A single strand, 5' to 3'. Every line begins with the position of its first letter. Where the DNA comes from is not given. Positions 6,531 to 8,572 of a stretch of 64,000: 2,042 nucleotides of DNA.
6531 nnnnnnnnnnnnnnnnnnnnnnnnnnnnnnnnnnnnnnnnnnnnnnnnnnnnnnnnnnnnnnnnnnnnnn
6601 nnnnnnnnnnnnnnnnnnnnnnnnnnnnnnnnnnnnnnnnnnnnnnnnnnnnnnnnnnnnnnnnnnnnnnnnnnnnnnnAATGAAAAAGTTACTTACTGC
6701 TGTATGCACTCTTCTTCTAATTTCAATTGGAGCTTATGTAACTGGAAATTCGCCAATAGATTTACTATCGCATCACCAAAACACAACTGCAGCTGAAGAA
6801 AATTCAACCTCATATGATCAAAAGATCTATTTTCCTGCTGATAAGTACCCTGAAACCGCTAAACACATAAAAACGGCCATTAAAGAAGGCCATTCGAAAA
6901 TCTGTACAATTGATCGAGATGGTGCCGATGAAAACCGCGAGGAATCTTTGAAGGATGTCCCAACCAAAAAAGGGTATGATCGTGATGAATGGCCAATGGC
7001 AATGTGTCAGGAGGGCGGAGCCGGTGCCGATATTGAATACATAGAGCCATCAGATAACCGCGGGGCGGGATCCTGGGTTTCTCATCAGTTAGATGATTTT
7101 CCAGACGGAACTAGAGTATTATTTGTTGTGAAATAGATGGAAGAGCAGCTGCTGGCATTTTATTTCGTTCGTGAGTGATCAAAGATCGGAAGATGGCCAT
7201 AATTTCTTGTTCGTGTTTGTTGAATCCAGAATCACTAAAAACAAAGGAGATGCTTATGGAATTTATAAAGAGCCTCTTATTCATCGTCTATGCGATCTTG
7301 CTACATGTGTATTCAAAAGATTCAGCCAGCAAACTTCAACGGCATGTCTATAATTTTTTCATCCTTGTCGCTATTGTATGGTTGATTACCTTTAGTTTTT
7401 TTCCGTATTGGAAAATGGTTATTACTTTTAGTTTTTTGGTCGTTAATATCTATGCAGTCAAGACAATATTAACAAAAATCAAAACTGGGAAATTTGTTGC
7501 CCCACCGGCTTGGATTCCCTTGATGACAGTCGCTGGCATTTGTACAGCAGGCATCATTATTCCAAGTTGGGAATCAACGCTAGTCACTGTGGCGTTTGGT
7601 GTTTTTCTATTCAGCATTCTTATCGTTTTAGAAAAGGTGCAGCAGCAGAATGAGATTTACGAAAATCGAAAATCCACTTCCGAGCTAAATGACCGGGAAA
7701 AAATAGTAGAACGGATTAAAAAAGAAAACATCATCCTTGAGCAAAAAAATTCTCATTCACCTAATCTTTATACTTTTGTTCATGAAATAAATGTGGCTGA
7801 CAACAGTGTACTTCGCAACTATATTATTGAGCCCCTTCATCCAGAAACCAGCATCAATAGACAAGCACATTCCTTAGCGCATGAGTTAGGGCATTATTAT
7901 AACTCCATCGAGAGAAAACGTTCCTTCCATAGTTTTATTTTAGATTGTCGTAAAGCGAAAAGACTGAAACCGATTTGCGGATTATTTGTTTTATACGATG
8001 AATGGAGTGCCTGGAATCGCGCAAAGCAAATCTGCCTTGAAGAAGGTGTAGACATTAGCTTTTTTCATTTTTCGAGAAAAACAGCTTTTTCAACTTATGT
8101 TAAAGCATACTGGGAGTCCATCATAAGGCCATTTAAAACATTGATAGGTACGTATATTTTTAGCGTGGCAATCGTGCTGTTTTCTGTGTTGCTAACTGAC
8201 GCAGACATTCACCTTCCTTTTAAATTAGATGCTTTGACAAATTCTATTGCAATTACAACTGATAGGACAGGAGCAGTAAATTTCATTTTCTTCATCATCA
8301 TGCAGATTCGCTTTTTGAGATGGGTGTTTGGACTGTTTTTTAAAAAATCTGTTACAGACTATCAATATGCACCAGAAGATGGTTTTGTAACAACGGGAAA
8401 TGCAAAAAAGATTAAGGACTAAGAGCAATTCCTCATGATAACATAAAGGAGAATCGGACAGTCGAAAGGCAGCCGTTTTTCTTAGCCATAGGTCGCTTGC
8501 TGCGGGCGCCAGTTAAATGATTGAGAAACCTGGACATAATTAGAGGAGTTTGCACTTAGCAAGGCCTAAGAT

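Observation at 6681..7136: Two NucA/NucB-family secreted DNases on a conjugative element (second copy at 37255-37758)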

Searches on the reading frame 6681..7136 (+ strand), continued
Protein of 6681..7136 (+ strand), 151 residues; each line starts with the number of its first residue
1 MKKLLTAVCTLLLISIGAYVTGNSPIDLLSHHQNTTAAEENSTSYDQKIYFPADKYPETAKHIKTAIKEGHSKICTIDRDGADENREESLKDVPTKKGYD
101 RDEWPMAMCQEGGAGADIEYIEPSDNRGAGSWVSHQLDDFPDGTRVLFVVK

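Call 38: get_annotated_region(hit=H23, flank=6000)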
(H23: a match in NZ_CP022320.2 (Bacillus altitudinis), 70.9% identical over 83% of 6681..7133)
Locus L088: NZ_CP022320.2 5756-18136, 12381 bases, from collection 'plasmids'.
description: Bacillus altitudinis strain SGAir0031 plasmid pSGAir0031, complete sequence
organism: Bacillus altitudinis (NCBI taxid 293387)
taxonomy: Bacteria; Bacillota; Bacilli; Bacillales; Bacillaceae; Bacillus; Bacillus altitudinis
host: -; source: whole organism,air; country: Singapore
typing (MOB-suite, as given by PLSDB): non-mobilizable
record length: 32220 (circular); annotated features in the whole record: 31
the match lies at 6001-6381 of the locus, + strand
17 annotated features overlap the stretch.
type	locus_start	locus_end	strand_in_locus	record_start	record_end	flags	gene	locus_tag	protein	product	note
CDS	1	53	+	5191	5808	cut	-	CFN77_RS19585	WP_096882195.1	hypothetical protein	-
CDS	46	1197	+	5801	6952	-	-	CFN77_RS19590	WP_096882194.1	peptidoglycan DD-metalloendopeptidase family protein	-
CDS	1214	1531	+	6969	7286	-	-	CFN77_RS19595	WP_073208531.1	AbrB/MazE/SpoVT family DNA-binding domain-containing protein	-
CDS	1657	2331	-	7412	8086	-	-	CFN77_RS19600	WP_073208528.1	hypothetical protein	-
CDS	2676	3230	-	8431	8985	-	-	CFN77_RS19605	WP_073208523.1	helix-turn-helix domain-containing protein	-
CDS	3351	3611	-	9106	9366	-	-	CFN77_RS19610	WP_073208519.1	hypothetical protein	-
CDS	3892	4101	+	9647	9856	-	-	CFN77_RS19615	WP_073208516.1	hypothetical protein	-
CDS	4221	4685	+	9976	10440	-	-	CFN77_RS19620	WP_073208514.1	JAB domain-containing protein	-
CDS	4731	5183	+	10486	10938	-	-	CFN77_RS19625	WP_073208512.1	hypothetical protein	-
CDS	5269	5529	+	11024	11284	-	-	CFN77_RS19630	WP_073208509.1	hypothetical protein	-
CDS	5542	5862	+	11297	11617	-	-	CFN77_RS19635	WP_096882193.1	hypothetical protein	-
CDS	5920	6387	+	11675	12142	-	-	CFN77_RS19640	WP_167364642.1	NucA/NucB deoxyribonuclease domain-containing protein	-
CDS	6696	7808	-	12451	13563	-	-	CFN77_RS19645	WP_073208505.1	Rap family tetratricopeptide repeat protein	-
CDS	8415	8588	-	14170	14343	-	-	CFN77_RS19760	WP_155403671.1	hypothetical protein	-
CDS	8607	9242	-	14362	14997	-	-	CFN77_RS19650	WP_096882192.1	hypothetical protein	-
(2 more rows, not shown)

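Call 67: get_annotated_region(hit=H30, flank=5000)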
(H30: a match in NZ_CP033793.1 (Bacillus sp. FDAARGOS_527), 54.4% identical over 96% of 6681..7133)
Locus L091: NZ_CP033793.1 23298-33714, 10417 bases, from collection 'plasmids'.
description: Bacillus sp. FDAARGOS_527 plasmid unnamed6, complete sequence
organism: Bacillus sp. FDAARGOS_527 (NCBI taxid 2576356)
taxonomy: Bacteria; Bacillota; Bacilli; Bacillales; Bacillaceae; Bacillus; Bacillus sp. FDAARGOS 527
host: -; source: Homo sapiens,Broviac blood; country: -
typing (MOB-suite, as given by PLSDB): mobilizable; replicon rep_cluster_920; relaxase MOBC
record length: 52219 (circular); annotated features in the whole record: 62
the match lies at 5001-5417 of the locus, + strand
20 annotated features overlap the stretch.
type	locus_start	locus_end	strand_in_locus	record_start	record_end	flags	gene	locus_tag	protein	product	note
CDS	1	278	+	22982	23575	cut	-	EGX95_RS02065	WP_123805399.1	hypothetical protein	-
CDS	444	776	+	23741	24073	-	-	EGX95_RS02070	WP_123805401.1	hypothetical protein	-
CDS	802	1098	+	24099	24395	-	-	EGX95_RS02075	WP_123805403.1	hypothetical protein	-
CDS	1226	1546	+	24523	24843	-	-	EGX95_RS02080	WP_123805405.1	hypothetical protein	-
CDS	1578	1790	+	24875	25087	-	-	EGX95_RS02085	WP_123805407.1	hypothetical protein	-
CDS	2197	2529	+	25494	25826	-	-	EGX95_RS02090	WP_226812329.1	hypothetical protein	-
CDS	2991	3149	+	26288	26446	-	-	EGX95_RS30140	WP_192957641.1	hypothetical protein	-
CDS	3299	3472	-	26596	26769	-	-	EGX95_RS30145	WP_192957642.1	hypothetical protein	-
CDS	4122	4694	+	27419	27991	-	-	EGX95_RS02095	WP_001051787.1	tyrosine-type recombinase/integrase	GO:0015074 - DNA integration [Evidence IEA]; GO:0006310 - DNA recombination [Evidence IEA]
CDS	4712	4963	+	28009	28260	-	-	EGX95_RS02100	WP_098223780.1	YueH family protein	-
CDS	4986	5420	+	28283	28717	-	-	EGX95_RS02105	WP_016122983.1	NucA/NucB deoxyribonuclease domain-containing protein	-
CDS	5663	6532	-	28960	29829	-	-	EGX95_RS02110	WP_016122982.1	Dam family site-specific DNA-(adenine-N6)-methyltransferase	GO:0006306 - DNA methylation [Evidence IEA]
CDS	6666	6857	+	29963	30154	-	-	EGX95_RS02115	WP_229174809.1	helix-turn-helix transcriptional regulator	-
CDS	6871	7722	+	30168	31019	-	-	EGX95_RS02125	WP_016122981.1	hypothetical protein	-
CDS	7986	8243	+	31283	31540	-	-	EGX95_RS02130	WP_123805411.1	DNA-binding protein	-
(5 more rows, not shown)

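Call 68: get_annotated_region(hit=H47, flank=5000)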
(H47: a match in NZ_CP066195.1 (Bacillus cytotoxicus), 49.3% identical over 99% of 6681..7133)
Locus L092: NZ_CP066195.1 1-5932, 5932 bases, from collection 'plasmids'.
description: Bacillus cytotoxicus strain E8.1 plasmid pE81-53, complete sequence
organism: Bacillus cytotoxicus (NCBI taxid 580165)
taxonomy: Bacteria; Bacillota; Bacilli; Bacillales; Bacillaceae; Bacillus; Bacillus cytotoxicus
host: -; source: Whole organism,Potato flake; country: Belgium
typing (MOB-suite, as given by PLSDB): mobilizable; relaxase MOBC
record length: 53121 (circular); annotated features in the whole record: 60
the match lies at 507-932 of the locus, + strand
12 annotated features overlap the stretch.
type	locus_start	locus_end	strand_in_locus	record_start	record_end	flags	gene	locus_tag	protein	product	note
CDS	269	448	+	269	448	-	-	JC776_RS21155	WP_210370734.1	hypothetical protein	-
CDS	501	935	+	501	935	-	-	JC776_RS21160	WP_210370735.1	NucA/NucB deoxyribonuclease domain-containing protein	-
CDS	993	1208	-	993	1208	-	-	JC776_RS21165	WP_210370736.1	hypothetical protein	-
CDS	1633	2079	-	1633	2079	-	-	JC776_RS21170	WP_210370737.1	hypothetical protein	-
CDS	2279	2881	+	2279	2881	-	-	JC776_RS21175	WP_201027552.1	recombinase family protein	GO:0006310 - DNA recombination [Evidence IEA]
CDS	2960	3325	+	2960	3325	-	-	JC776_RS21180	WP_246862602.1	hypothetical protein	-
CDS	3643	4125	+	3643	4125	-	-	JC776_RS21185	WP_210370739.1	hypothetical protein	-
CDS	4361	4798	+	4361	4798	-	-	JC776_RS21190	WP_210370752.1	molecular chaperone DnaJ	-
CDS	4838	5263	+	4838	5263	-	-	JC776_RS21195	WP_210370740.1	hypothetical protein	-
CDS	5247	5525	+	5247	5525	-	-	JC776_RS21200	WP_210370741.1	helix-turn-helix domain-containing protein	-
CDS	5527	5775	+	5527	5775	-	-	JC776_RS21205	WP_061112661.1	YueH family protein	-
CDS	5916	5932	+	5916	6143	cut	-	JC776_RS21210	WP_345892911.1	DUF3961 domain-containing protein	-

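Call 69: get_annotated_region(hit=H26, flank=5000)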
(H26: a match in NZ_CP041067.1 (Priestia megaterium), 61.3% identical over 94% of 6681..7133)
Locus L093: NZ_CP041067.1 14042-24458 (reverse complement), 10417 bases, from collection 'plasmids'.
description: Priestia megaterium strain KNU-01 plasmid pKNU_01_3, complete sequence
organism: Priestia megaterium (NCBI taxid 1404)
taxonomy: Bacteria; Bacillota; Bacilli; Bacillales; Bacillaceae; Priestia; Priestia megaterium
host: -; source: cell culture,soil; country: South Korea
typing (MOB-suite, as given by PLSDB): non-mobilizable
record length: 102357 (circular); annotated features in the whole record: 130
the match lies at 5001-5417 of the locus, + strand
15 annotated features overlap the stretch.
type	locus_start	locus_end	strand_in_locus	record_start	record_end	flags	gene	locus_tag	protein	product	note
CDS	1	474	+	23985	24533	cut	-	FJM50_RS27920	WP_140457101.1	hypothetical protein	-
CDS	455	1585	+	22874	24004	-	-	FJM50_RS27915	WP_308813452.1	bifunctional lytic transglycosylase/C40 family peptidase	GO:0006508 - proteolysis [Evidence IEA]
CDS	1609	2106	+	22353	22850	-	-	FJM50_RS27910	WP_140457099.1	hypothetical protein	-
CDS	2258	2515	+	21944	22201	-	-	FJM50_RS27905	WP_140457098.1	AbrB/MazE/SpoVT family DNA-binding domain-containing protein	-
CDS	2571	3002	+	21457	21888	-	-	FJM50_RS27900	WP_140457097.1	hypothetical protein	-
CDS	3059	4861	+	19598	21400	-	-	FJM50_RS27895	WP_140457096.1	hypothetical protein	-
CDS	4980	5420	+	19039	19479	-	-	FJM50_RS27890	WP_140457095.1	NucA/NucB deoxyribonuclease domain-containing protein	-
CDS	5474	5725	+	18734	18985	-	-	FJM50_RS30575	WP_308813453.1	AbrB family transcriptional regulator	-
CDS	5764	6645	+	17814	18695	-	-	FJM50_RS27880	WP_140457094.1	hypothetical protein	-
CDS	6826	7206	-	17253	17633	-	-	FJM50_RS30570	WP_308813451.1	L,D-transpeptidase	-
CDS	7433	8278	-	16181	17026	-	-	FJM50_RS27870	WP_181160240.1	SEC-C metal-binding domain-containing protein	-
CDS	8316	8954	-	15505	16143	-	-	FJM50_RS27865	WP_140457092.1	hypothetical protein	-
CDS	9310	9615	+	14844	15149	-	-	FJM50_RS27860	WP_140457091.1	hypothetical protein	-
CDS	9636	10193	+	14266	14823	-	-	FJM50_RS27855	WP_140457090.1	hypothetical protein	-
CDS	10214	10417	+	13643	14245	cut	-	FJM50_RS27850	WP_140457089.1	hypothetical protein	-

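Call 70: search_dna_similar(query=window:6681-7133:+, collection=phages, mode=protein, max_rows=12)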
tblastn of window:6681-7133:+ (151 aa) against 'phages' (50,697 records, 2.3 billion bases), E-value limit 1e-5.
Records with a match: 15; places in all: 15; records where one place covers at least 80% of the query: 8.
Best place of each record, by identity: 60-80% 7; <60% 8.
By first word of the organism name: Bacillus 14; Listeria 1.
By host as written in the record: Bacillus subtilis BEST7003 5; Bacillus subtilis 3; Bacillus subtilis Delta6 2; - 2; Bacillus subtilis CU 1065 1; Bacillus subtilis Marburg strain 1; Listeria innocua ATCC 51742 1.
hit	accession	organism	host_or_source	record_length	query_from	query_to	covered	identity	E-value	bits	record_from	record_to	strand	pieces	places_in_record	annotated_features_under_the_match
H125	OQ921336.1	Bacillus phage SPO1L1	Bacillus subtilis BEST7003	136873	3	150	98%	57.4%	2e-52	183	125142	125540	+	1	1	hypothetical protein (x2)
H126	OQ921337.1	Bacillus phage SPO1L2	Bacillus subtilis BEST7003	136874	3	150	98%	57.4%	2e-52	183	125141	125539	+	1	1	hypothetical protein (x2)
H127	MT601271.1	Bacillus phage vB_BsuM-Goe10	Bacillus subtilis Delta6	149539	3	151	99%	55.0%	3e-51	180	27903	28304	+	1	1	hypothetical: sporulation-specific extracellular nuclease | putative RNA polymerase sigma-70-like protein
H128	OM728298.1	Bacillus phage vB_BsuM-Goe16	Bacillus subtilis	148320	1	151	100%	53.0%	2e-47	169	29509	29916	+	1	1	nucB: sporulation-specific extracellular nuclease | hypothetical protein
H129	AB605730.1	Bacillus phage SP-10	-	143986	1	151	100%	51.7%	3e-44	160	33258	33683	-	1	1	competence-specific nuclease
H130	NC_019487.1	Bacillus phage SP-10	-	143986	1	151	100%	51.7%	3e-44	160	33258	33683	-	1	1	competence-specific nuclease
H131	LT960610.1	Bacillus phage SBSphiC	Bacillus subtilis BEST7003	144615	1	151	100%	51.0%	3e-45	162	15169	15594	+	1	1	record has no annotation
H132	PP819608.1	Bacillus phage Adastra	Bacillus subtilis CU 1065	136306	39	150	74%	67.9%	1e-51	181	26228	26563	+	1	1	competence-specific nuclease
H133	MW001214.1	Bacillus phage SP8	Bacillus subtilis Marburg strain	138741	39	150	74%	67.9%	1e-51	181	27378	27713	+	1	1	competence-specific nuclease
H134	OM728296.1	Bacillus phage vB_BsuM-Goe26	Bacillus subtilis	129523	40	151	74%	63.4%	2e-45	163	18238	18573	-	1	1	nucB: sporulation-specific extracellular nuclease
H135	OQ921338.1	Bacillus phage SPO1L3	Bacillus subtilis BEST7003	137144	44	150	71%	64.5%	1e-45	163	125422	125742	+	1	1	hypothetical protein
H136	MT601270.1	Bacillus phage vB_BsuM-Goe9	Bacillus subtilis Delta6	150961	44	150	71%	64.5%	1e-45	163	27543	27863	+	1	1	hypothetical: sporulation-specific extracellular nuclease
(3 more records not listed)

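Call 98: search_protein_families(library=padloc, proteins=[window:6681-7133:+], max_evalue=0.01)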
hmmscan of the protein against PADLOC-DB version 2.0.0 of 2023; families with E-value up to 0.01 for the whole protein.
window:6681-7133:+ (151 aa): 0 families

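Call 99: search_protein_families(library=ncbifam, proteins=[window:6681-7133:+], max_evalue=0.01)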
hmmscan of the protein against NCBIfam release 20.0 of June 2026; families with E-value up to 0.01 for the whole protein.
window:6681-7133:+ (151 aa): 0 families

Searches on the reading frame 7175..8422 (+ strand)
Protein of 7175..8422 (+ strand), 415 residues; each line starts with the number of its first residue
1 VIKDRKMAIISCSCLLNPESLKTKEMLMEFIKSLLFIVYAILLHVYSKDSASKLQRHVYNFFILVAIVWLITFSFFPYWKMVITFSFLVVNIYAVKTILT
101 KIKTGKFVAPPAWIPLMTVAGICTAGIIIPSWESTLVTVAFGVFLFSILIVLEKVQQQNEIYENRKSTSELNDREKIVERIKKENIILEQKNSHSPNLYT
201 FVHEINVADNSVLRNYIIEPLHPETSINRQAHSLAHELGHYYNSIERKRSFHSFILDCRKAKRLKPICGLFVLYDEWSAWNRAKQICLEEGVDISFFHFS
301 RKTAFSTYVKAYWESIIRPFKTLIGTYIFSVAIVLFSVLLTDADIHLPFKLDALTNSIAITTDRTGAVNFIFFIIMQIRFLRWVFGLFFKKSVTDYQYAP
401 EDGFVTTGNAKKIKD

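Call 3: search_protein_families(library=pfam, proteins=[window:7175-8422:+], max_evalue=0.01)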
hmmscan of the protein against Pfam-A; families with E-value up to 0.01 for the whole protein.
window:7175-8422:+ (415 aa): 0 families

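Call 98: search_protein_families(library=padloc, proteins=[window:7256-8422:+], max_evalue=0.01)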
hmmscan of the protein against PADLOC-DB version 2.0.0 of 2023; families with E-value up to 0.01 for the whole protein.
window:7256-8422:+ (388 aa): 2 families
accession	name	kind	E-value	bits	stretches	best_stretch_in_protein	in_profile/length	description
PDLC03944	RmrA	-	0.0016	15.6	1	148-214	147-210/384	-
PDLC04141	capP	-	0.0021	15.6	1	197-218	61-82/242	capP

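Call 99: search_protein_families(library=ncbifam, proteins=[window:7256-8422:+], max_evalue=0.01)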
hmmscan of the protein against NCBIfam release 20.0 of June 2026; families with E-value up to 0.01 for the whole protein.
window:7256-8422:+ (388 aa): 0 families
